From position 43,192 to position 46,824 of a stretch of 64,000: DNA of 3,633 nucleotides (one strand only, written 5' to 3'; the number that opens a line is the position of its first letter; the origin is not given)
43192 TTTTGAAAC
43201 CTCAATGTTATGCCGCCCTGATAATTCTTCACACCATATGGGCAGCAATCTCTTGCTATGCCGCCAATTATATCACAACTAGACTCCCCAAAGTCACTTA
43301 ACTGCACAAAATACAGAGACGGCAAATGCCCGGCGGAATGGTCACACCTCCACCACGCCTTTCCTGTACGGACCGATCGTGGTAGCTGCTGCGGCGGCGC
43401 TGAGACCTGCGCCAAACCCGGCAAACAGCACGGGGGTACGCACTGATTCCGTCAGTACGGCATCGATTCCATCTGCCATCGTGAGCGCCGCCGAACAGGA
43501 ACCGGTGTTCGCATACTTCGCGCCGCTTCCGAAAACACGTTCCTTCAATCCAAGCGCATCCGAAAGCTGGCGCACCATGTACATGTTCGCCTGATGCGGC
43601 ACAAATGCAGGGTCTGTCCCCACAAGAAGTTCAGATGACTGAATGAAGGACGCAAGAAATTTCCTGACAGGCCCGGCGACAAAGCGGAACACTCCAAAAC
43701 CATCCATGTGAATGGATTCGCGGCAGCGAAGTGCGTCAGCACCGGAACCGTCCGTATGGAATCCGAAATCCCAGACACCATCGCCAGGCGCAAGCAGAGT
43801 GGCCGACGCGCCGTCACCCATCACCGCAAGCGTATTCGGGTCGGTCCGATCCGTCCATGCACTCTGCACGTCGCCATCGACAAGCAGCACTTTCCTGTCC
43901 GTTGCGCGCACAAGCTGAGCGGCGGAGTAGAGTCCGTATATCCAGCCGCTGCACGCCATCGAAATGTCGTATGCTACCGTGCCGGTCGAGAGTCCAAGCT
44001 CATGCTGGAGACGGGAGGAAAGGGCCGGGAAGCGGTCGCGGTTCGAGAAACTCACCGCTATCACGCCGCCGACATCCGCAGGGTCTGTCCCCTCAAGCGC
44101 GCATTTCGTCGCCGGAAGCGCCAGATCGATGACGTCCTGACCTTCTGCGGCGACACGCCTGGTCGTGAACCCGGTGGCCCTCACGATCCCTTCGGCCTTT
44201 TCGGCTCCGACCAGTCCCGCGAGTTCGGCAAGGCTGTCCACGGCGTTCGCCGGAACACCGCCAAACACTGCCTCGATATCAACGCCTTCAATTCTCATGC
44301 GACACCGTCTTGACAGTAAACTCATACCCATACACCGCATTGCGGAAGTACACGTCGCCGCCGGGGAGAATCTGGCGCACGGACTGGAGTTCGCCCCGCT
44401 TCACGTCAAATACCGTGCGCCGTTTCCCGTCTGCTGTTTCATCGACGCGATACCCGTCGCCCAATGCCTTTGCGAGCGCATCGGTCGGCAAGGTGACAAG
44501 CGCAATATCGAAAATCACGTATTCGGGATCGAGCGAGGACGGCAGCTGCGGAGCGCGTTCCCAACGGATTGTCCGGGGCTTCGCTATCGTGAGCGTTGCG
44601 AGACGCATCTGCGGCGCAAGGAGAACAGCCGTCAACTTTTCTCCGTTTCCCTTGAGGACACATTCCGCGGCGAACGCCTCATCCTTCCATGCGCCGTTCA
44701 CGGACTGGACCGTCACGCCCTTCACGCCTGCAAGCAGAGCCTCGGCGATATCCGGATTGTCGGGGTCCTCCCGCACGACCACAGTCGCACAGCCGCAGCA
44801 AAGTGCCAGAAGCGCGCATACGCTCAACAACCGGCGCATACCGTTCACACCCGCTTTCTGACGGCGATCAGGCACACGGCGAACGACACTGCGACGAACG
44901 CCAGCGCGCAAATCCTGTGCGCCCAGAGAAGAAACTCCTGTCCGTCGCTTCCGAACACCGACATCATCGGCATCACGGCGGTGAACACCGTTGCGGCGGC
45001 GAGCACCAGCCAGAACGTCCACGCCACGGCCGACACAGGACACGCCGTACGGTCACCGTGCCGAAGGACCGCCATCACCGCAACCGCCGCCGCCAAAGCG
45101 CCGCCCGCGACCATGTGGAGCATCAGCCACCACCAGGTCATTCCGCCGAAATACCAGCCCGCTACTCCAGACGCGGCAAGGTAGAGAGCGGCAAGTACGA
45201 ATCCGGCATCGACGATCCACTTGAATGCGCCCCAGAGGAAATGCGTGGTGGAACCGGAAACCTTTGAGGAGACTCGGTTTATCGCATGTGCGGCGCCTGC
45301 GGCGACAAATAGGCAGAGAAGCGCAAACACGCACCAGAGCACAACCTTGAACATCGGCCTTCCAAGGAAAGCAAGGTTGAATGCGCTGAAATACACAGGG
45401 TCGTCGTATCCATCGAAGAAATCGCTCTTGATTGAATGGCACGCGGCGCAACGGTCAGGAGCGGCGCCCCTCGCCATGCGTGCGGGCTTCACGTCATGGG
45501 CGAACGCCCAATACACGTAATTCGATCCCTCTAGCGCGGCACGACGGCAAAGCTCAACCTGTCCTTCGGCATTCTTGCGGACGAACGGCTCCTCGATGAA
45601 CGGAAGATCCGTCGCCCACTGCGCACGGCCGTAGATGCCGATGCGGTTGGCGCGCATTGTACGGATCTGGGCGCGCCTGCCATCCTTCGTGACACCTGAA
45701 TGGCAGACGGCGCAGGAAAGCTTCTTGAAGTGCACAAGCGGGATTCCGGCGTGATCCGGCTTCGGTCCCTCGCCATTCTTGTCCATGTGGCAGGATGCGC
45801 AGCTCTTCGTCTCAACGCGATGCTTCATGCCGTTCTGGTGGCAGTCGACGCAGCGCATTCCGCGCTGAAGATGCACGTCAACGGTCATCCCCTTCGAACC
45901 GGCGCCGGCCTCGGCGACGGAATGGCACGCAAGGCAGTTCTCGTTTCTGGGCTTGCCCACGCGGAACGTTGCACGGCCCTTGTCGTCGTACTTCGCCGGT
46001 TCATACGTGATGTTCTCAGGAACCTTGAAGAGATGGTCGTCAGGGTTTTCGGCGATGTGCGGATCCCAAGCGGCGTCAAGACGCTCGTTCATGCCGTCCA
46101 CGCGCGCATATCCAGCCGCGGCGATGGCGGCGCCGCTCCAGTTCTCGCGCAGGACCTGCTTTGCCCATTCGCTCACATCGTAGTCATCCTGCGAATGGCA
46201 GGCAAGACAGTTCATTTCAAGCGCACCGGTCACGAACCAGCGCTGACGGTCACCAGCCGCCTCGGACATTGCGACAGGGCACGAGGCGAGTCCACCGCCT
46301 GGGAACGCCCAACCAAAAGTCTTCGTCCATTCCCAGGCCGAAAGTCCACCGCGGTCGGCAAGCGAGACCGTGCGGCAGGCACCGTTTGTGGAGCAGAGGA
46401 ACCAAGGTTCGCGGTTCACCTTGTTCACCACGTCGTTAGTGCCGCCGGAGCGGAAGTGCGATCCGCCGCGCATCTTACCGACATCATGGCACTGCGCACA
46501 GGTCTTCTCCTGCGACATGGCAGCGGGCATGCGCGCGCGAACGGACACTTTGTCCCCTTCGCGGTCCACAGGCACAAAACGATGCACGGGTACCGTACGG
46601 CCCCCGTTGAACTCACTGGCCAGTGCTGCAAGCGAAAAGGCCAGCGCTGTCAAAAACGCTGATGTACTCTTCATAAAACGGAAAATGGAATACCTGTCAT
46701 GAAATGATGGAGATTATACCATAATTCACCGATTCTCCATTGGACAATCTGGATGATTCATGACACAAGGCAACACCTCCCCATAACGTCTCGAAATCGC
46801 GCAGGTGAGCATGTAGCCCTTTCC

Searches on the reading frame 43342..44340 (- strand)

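Call 63: search_protein_families(library=pfam, proteins=[window:43342-44340:-], max_evalue=0.0001)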
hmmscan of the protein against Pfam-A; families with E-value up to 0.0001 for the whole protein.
window:43342-44340:- (332 aa): 2 families
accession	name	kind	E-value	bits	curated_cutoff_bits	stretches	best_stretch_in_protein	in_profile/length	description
PF08545.16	ACP_syn_III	-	1.6e-16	60.4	24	1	124-198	1-80/80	3-Oxoacyl-[acyl-carrier-protein (ACP)] synthase III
PF08541.16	ACP_syn_III_C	-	1.8e-11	44.5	26.6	1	245-320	13-88/90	3-Oxoacyl-[acyl-carrier-protein (ACP)] synthase III C terminal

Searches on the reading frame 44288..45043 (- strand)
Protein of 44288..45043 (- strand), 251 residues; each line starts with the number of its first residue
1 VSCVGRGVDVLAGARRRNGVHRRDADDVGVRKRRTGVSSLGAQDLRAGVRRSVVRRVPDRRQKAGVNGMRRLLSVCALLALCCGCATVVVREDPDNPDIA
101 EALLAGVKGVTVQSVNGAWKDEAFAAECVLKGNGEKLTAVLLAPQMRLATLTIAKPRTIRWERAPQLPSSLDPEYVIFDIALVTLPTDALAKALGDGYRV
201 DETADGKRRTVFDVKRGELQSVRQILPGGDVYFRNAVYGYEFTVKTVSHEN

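Call 63: search_protein_families(library=pfam, proteins=[window:44288-45043:-], max_evalue=0.0001)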
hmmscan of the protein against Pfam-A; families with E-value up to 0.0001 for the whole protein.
window:44288-45043:- (251 aa): 1 family
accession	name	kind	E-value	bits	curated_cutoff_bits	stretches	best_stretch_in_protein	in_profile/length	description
PF11659.14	DUF3261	-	4.7e-17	62.6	22.3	1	112-248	3-137/137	Protein of unknown function (DUF3261)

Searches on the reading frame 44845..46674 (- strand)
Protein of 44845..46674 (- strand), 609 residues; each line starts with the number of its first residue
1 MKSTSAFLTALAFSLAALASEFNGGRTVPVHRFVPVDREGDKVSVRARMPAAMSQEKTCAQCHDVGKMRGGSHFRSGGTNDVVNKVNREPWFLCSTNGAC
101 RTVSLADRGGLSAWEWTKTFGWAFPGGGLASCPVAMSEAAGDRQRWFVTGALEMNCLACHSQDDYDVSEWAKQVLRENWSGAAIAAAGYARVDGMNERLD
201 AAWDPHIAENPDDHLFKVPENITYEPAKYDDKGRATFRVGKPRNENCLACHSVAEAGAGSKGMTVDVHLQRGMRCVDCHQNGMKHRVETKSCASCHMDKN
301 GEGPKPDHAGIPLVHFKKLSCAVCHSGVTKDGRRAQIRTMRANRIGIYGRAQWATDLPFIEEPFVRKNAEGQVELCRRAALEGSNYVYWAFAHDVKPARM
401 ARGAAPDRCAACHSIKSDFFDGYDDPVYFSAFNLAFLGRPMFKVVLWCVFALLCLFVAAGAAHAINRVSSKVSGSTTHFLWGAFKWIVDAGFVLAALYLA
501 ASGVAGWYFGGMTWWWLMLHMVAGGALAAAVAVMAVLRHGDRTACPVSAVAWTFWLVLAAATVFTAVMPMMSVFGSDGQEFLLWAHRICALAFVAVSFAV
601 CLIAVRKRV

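Call 63: search_protein_families(library=pfam, proteins=[window:44845-46674:-], max_evalue=0.0001)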
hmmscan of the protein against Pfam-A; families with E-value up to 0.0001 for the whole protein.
window:44845-46674:- (609 aa): 6 families
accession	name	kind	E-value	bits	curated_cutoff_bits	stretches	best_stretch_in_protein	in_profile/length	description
PF14522.11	Cytochrome_C7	-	1.9e-11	44.1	24.8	0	243-296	12-66/67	Cytochrome c7 and related cytochrome c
PF14537.11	Cytochrom_c3_2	-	5.1e-10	40.1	25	1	267-327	1-66/79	Cytochrome c3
PF22678.1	Cytochrom_c_NrfB-like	-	7.1e-10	39.7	27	0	239-280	29-66/89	Cytochrome c-type protein NrfB-like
PF22113.1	Mtrc-MtrF_II-IV_dom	-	2e-05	24.7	30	0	151-296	79-163/176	Outer membrane cytochrome MtrC/MtrF-like, domains II/IV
PF03264.19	Cytochrom_NNT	-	2.8e-05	24.4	24.1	0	155-285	38-169/174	NapC/NirT cytochrome c family, N-terminal region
PF02085.21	Cytochrom_CIII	-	2.9e-05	24.8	22.9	0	243-296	45-101/101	Class III cytochrome C family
